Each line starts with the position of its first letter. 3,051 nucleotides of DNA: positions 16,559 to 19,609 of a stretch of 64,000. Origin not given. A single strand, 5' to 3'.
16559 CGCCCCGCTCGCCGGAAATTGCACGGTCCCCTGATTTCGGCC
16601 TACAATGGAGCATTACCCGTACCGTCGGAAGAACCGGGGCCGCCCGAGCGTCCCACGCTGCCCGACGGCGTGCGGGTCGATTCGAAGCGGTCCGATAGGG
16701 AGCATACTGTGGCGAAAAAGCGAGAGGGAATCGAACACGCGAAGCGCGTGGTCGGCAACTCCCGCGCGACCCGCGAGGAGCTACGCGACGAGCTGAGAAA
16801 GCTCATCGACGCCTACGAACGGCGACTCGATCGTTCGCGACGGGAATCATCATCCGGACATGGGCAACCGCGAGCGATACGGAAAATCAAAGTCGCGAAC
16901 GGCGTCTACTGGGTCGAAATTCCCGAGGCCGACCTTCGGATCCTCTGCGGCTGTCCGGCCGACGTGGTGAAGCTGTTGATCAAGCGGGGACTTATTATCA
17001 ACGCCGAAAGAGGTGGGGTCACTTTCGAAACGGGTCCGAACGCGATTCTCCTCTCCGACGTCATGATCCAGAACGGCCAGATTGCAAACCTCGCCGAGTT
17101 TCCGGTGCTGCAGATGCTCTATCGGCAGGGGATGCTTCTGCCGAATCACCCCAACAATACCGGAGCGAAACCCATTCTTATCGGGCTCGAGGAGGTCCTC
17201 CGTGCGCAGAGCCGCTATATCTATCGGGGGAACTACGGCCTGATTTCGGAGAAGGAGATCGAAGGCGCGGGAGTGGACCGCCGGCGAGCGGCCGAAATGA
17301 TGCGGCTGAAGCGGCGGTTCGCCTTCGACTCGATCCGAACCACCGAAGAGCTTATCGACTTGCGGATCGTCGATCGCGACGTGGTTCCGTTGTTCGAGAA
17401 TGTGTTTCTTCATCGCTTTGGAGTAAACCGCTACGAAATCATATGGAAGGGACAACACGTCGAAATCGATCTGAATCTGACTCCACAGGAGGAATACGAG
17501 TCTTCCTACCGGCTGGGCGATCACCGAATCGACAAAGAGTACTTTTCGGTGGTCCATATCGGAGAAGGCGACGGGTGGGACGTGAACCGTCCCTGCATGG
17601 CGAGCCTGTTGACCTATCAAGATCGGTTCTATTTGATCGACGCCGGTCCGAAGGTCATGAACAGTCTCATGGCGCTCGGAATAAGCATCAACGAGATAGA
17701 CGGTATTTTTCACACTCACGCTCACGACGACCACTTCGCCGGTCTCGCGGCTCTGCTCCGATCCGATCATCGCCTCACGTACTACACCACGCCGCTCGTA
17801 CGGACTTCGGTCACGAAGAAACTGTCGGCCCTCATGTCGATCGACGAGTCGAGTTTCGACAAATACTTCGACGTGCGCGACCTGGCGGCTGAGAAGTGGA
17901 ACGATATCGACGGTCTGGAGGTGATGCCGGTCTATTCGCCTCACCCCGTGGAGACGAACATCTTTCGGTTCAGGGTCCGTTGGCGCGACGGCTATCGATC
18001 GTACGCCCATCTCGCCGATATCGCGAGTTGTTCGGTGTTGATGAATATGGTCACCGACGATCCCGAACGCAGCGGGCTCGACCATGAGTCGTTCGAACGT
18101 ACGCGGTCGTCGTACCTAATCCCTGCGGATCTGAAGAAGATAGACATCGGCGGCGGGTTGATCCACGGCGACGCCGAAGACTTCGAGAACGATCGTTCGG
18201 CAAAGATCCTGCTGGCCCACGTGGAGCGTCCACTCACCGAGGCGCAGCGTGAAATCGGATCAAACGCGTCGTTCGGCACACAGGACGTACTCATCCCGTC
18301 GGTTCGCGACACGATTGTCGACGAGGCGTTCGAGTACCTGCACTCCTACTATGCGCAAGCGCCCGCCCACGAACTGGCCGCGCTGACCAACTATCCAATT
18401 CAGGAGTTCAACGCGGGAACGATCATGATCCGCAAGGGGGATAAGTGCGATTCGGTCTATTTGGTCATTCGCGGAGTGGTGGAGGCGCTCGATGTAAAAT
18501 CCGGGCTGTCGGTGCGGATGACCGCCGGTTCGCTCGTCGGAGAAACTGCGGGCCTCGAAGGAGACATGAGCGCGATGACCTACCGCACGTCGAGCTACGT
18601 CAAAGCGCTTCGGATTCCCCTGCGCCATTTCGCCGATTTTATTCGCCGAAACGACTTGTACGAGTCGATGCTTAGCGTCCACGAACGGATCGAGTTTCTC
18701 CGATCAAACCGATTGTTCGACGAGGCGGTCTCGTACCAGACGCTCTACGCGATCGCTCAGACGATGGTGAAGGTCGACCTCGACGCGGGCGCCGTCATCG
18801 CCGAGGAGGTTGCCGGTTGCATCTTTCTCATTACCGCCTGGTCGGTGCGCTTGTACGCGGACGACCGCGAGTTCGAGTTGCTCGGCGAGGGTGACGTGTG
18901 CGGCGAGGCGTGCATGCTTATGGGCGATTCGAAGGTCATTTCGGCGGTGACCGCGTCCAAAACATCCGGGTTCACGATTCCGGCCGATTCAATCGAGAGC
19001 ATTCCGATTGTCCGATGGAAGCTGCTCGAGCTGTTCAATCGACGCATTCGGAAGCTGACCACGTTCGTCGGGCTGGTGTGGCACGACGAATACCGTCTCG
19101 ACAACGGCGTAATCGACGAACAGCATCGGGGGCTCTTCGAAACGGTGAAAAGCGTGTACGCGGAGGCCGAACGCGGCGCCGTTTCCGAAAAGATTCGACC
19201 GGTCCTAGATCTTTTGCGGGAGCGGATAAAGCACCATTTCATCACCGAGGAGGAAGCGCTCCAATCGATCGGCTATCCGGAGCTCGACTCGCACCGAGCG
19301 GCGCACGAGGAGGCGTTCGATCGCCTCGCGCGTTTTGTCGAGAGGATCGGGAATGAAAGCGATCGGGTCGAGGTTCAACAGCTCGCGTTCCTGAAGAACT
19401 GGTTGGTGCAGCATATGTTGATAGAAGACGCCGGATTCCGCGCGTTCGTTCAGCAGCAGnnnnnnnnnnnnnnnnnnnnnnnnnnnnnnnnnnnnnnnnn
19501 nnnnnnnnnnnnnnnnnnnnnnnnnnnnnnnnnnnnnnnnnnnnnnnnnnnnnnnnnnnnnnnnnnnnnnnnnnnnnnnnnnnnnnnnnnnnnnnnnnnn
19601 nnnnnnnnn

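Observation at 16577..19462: Giant fusion of an MBL-fold hydrolase, tandem cNMP-binding modules and a C-terminal hemerythrin behind an unassigned ~300-aa N-terminal region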

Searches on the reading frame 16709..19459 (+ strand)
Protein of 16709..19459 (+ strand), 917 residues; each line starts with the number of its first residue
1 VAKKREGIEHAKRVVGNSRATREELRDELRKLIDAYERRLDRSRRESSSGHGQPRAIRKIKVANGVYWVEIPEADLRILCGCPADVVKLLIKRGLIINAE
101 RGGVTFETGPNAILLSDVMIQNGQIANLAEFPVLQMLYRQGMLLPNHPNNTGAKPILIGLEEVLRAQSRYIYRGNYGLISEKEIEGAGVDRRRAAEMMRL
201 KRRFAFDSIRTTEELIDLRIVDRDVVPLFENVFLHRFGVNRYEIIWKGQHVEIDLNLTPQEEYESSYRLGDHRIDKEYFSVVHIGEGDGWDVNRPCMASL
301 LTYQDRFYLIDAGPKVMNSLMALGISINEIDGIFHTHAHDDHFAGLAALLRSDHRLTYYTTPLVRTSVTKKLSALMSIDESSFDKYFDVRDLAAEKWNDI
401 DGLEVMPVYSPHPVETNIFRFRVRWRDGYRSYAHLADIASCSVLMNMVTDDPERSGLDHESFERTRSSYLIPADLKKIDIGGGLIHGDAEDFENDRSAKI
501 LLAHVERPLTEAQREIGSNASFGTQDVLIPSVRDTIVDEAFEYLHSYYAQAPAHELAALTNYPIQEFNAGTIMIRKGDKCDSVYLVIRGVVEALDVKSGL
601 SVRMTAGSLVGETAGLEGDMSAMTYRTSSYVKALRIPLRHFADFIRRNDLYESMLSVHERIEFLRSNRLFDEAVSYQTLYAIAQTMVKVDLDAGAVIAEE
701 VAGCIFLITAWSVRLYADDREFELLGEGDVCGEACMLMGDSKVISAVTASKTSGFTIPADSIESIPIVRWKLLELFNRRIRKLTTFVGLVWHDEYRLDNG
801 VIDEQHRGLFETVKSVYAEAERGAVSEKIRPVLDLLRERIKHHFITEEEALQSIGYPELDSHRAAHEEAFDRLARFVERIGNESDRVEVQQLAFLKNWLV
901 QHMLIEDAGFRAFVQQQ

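Call 5: search_protein_families(library=pfam, proteins=[window:16709-19459:+], max_evalue=1)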
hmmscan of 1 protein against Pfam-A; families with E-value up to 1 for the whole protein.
window:16709-19459:+ (917 aa): 7 families
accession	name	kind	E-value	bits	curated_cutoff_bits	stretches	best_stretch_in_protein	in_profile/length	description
PF00027.35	cNMP_binding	-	3.2e-17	62.7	27.5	2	565-648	2-89/89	Cyclic nucleotide-binding domain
PF01814.28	Hemerythrin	-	9.8e-12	45.9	25.3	1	801-909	5-122/127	Hemerythrin HHE cation binding domain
PF12706.13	Lactamase_B_2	-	7.8e-10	39.1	27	1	308-441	3-146/200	Beta-lactamase superfamily domain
PF00753.33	Lactamase_B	-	1.1e-09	38.9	22.7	1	294-351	4-65/196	Metallo-beta-lactamase superfamily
PF23023.1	Anti-Pycsar_Apyc1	-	0.00018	21.5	50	1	307-349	31-73/250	Anti-Pycsar protein Apyc1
PF17940.6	TetR_C_31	-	0.017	15.7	27.4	1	852-907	33-89/107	Tetracyclin repressor-like, C-terminal domain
PF07555.19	NAGidase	-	0.045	13.5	25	1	551-666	200-283/295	beta-N-acetylglucosaminidase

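Call 6: search_protein_families(library=ncbifam, proteins=[window:16709-19459:+], max_evalue=1)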
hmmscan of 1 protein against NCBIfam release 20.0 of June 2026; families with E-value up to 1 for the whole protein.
window:16709-19459:+ (917 aa): 40 families (the best 25 are shown)
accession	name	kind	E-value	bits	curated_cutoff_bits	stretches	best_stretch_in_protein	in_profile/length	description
TIGR02481.1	hemeryth_dom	domain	4.7e-27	94.5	51.75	1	791-910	2-122/126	hemerythrin domain-containing protein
NF033749.1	bact_hemeryth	subfamily_domain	1.2e-25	90.2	84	1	789-914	2-128/129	bacteriohemerythrin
NF002007.0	PRK00808.1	equivalog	2.8e-14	53.5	109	1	788-915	3-128/156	bacteriohemerythrin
TIGR00058.1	Hemerythrin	subfamily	1.1e-12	48.6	131.85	1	790-908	6-109/115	hemerythrin family non-heme iron protein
TIGR02651.1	RNase_Z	equivalog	2e-11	43.5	292.95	1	293-422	15-148/302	ribonuclease Z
NF000801.0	PRK00055.1-3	equivalog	9e-11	41.4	252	1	293-352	17-76/307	ribonuclease Z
NF041257.1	GntH_guanitoxin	equivalog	4.3e-06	25.8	333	1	306-363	44-101/374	guanitoxin biosynthesis MBL fold metallo-hydrolase GntH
NF002522.0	PRK01917.1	equivalog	6.4e-06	26.1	162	1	793-915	14-132/145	cation-binding hemerythrin HHE family protein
NF041163.2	encap_f2b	equivalog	1.6e-05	24.3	400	1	550-657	82-195/450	family 2B encapsulin nanocompartment shell protein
NF058543.1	ActPatMycb56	equivalog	2.8e-05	23.1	460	1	548-653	4-113/317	acetyltransferase Pat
NF038231.1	MBL_Geo_Pelo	equivalog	4.7e-05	23.1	360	1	296-412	34-151/250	GPMC system MBL fold metallohydrolase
NF033105.1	bla_subclass_B3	equivalog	0.00015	21.2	240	1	312-351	44-83/257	subclass B3 metallo-beta-lactamase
NF000806.0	PRK00055.2-4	equivalog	0.00022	20.5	363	1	291-352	15-76/280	ribonuclease Z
NF047919.1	lactonase_YtnP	equivalog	0.00035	19.9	425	1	303-349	73-119/274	YtnP family quorum-quenching lactonase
NF041851.1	cyc_nuc_deg_phdiest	equivalog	0.00047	19.6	400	1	295-449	18-175/253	cyclic nucleotide-degrading phosphodiesterase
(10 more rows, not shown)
